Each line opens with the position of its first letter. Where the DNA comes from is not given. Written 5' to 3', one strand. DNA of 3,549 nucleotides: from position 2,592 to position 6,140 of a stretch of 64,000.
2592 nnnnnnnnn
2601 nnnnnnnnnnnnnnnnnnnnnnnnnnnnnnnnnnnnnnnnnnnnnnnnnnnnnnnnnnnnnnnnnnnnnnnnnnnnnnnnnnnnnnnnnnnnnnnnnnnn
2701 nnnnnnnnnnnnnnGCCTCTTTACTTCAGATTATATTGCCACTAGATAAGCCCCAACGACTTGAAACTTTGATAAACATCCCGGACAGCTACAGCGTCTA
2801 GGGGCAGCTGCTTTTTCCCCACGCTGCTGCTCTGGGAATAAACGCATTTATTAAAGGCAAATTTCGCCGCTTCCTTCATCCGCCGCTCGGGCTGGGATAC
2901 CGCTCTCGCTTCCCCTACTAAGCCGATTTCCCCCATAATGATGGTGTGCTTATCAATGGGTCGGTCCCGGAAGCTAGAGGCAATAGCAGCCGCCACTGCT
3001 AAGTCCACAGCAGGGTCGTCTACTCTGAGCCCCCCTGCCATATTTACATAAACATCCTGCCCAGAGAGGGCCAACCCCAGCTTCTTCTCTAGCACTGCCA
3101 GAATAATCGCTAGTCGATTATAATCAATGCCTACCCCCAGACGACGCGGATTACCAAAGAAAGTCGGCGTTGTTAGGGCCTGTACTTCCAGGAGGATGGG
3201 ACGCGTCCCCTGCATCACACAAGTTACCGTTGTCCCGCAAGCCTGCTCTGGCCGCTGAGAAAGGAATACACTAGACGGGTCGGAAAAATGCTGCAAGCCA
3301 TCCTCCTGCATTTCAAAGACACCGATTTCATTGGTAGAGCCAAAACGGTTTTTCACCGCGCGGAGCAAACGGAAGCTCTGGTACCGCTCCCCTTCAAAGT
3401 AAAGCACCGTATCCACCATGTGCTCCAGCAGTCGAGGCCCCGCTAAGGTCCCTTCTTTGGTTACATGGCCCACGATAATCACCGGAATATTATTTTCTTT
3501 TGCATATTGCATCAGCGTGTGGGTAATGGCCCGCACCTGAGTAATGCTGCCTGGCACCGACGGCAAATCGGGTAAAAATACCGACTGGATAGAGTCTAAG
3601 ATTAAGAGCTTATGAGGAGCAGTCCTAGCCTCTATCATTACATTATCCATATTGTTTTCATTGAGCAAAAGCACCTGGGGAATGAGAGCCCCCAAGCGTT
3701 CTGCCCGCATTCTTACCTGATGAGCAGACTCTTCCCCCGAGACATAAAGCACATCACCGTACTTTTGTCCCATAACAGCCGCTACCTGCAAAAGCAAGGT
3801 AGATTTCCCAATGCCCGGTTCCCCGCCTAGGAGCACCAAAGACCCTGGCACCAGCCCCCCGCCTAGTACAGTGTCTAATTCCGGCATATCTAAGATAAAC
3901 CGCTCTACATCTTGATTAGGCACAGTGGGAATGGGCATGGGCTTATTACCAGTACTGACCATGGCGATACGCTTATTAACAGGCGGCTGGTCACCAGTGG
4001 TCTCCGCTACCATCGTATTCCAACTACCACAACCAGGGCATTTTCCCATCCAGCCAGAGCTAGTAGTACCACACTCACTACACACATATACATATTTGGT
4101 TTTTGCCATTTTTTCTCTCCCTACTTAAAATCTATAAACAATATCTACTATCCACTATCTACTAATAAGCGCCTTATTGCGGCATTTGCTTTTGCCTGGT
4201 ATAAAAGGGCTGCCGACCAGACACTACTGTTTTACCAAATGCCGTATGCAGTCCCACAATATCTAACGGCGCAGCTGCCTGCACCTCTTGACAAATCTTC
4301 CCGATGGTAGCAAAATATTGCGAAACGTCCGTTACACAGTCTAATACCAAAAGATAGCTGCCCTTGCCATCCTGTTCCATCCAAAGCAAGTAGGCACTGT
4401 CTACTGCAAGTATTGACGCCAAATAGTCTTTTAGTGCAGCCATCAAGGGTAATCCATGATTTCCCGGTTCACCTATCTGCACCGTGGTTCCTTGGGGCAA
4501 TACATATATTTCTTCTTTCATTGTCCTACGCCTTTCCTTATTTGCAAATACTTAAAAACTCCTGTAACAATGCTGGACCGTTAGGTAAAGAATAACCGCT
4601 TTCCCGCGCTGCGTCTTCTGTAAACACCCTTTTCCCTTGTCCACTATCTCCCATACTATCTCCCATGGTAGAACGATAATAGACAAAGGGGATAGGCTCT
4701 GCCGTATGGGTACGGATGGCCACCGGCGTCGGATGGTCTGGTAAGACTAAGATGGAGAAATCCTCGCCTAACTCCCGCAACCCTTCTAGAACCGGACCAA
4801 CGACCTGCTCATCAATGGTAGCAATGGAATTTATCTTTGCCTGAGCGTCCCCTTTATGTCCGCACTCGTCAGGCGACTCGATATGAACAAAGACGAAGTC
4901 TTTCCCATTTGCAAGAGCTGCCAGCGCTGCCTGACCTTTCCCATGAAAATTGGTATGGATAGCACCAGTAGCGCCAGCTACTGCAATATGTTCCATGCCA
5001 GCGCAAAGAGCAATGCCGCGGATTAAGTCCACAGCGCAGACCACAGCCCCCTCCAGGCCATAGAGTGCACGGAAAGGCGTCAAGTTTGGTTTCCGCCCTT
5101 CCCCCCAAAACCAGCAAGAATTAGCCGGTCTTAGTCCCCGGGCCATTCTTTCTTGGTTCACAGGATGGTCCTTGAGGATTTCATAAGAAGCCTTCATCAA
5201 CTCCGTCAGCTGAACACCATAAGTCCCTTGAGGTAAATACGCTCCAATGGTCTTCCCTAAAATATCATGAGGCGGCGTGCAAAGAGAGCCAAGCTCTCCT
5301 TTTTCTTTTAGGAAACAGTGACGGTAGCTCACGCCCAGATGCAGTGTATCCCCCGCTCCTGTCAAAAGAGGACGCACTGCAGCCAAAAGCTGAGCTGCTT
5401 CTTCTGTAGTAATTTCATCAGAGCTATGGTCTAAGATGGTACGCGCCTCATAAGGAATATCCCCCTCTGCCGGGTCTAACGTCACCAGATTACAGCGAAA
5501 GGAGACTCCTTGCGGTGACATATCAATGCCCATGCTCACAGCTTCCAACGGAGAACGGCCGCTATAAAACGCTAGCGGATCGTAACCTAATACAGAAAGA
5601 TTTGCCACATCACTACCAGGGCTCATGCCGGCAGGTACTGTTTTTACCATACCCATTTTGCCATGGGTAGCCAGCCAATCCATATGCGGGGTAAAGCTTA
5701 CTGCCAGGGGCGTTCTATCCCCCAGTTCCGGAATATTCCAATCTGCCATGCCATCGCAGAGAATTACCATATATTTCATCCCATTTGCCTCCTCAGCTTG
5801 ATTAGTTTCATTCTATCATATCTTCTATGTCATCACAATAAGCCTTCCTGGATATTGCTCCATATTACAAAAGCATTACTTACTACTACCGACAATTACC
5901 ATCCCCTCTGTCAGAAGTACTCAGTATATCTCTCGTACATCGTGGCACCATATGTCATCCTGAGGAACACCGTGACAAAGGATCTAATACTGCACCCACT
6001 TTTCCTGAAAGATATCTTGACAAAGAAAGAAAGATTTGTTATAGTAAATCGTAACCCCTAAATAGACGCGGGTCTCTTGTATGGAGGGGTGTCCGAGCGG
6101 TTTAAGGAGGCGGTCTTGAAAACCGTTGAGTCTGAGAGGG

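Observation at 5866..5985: Dispersed family of short composite intergenic repeats (REP/MITE-like), at least six copies in 64 kb, related to the ends of the large elements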

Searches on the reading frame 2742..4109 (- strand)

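Call 34: search_protein_families(library=pfam, proteins=[window:2742-4109:-], max_evalue=0.00001)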
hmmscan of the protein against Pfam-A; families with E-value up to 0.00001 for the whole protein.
window:2742-4109:- (455 aa): 5 families
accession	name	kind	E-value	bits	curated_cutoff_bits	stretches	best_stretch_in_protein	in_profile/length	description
PF06745.19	ATPase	-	2.5e-13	50.4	26.6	1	76-143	6-74/231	KaiC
PF13481.12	AAA_25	-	2.6e-13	50.5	27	1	68-220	12-194/195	AAA domain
PF18073.7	Zn_ribbon_LapB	-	1.4e-11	44.3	25.7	1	8-34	1-27/28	Rubredoxin metal binding domain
PF03796.21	DnaB_C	-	1.9e-09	37.7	27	1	76-143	7-74/255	DnaB-like helicase C terminal domain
PF13541.12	ChlI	-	3e-07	30.8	27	1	343-425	35-118/121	Subunit ChlI of Mg-chelatase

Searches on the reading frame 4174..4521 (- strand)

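Call 34: search_protein_families(library=pfam, proteins=[window:4174-4521:-], max_evalue=0.00001)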
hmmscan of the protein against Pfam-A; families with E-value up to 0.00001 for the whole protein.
window:4174-4521:- (115 aa): 1 family
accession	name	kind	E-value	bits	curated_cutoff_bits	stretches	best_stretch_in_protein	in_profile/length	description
PF14581.11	SseB_C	-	8.3e-18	64.9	22.5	1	9-109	2-106/106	SseB protein C-terminal domain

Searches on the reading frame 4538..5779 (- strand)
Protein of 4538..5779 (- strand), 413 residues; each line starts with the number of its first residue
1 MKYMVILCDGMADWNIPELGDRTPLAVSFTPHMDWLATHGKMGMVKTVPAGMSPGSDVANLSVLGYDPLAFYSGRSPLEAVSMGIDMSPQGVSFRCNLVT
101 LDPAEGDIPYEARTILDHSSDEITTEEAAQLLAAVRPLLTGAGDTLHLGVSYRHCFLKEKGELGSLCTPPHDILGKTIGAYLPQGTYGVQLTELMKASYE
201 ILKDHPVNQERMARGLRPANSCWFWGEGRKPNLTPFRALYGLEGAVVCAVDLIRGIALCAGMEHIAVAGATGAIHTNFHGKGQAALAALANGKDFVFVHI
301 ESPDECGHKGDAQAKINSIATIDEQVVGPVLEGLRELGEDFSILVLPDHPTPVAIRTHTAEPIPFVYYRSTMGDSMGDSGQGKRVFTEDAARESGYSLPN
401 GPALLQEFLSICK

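Call 34: search_protein_families(library=pfam, proteins=[window:4538-5779:-], max_evalue=0.00001)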
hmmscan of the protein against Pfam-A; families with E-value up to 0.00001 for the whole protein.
window:4538-5779:- (413 aa): 2 families
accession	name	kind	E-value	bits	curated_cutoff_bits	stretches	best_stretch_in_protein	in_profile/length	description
PF10143.14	PhosphMutase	-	3e-53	180.6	21.5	1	37-208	1-170/170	2,3-bisphosphoglycerate-independent phosphoglycerate mutase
PF01676.23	Metalloenzyme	-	5.2e-38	131.4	24.3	1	1-372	1-225/252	Metalloenzyme superfamily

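Call 83: find_homologous_proteins(query=window:4538-5776:-, max_evalue=1e-120)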
Query window:4538-5776:- (412 aa): 5134 proteins with E <= 1e-120 among 8000 candidates; the best 120 are listed.
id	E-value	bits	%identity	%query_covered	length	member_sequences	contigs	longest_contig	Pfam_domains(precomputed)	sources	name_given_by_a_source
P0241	3.7e-261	884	94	99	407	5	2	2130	PF10143.15,PF01676.24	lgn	-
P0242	3.4e-233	792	84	99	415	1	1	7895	PF10143.15,PF01676.24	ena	-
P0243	6.9e-231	784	83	99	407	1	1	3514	PF10143.15,PF01676.24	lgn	-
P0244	2.4e-228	776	82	99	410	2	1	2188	PF10143.15,PF01676.24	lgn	-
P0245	5.6e-222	755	81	99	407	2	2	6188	PF10143.15,PF01676.24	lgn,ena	-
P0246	7.2e-216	735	78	99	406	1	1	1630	PF10143.15,PF01676.24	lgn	-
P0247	8.0e-152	524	56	99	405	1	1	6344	PF10143.15,PF01676.24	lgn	-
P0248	2.2e-149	516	58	98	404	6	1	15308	PF10143.15,PF01676.24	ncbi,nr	ncbi:MAG: cofactor-independent phosphoglycerate mutase [Clostridia bacterium]|nr:cofactor-independen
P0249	6.8e-147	508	56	98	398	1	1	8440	PF10143.15,PF01676.24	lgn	-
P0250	1.1e-146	507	59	90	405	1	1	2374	PF10143.15,PF01676.24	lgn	-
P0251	2.3e-146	506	56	99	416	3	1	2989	PF10143.15,PF01676.24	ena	-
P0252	1.2e-145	504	55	99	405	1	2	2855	PF10143.15,PF01676.24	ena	-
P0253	1.9e-145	503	54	99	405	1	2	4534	PF10143.15,PF01676.24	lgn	-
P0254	2.5e-145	503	56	99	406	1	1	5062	PF10143.15,PF01676.24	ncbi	-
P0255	2.8e-145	502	54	99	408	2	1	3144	PF10143.15,PF01676.24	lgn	-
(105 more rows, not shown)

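Call 84: find_encoding_contigs(protein=P0241, flank=10000, max_places=6)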
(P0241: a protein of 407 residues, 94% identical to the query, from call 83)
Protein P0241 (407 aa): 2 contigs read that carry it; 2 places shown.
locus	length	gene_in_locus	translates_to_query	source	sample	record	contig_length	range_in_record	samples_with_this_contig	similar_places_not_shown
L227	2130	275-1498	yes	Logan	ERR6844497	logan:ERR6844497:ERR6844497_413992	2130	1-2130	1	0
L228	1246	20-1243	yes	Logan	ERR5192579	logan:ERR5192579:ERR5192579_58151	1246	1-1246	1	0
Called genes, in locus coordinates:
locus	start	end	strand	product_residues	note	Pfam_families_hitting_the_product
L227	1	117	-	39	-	?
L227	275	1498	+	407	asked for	PF01676:Metalloenzyme, PF10143:PhosphMutase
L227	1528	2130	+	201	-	?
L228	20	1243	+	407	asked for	PF01676:Metalloenzyme, PF10143:PhosphMutase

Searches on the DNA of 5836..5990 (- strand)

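Call 79: build_rna_model(alignment_id=A5, structure=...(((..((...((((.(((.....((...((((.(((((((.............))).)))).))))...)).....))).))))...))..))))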
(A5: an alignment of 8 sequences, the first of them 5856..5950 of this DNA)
Model R1 built from alignment A5 (8 sequences, 97 columns); structure: as given.
model positions 95; base pairs 25; branch points 0; effective number of sequences 1.89; information 0.601 bits per position. Calibrated on 0.2 Mb of random sequence (short: E-values are rough).
structure used (alignment columns):
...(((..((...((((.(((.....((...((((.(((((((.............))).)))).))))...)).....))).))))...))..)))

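Call 80: search_with_rna_model(model_id=R1, source=window, filters=off, max_evalue=10)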
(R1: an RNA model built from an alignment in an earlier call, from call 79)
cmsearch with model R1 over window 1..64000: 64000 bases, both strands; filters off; matches with E-value up to 10: 21.
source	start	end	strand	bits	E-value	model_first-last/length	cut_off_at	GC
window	5856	5950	-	106.3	2e-21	1-95/95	no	0.42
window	51090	51184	-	102.1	1.7e-20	1-95/95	no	0.43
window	50928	51023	-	95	6.9e-19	1-95/95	no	0.41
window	50254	50348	-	93.2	1.7e-18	1-95/95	no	0.36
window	25873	25967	-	92.1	3e-18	1-95/95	no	0.46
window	51087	51181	+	47.4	3.4e-08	1-95/95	no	0.44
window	5853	5947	+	41.5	7.2e-07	1-95/95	no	0.4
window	25870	25964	+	27.3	0.0011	1-95/95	no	0.45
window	50251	50345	+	25.9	0.0023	1-95/95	no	0.36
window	50925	51020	+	24.7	0.0042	1-95/95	no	0.42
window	27845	27934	-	17.7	0.16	1-95/95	no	0.36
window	9511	9574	-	12.6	2.2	1-95/95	no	0.42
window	23227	23297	+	11.9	3.2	1-95/95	no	0.28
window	37750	37798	-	11.8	3.3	1-95/95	no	0.53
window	10409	10476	-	11.5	3.8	1-95/95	no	0.4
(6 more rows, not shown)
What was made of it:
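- Checked: A covariance model built from M finds exactly these five copies (92-106 bits) and nothing else credible (call 80).
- All five M copies share one orientation (call 80).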

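Call 90: search_dna_similar(query=window:5836-5990:+, collection=phages, mode=distant, max_evalue=0.001, max_rows=10)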
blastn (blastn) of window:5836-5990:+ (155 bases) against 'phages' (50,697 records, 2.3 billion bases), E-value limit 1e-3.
No match.
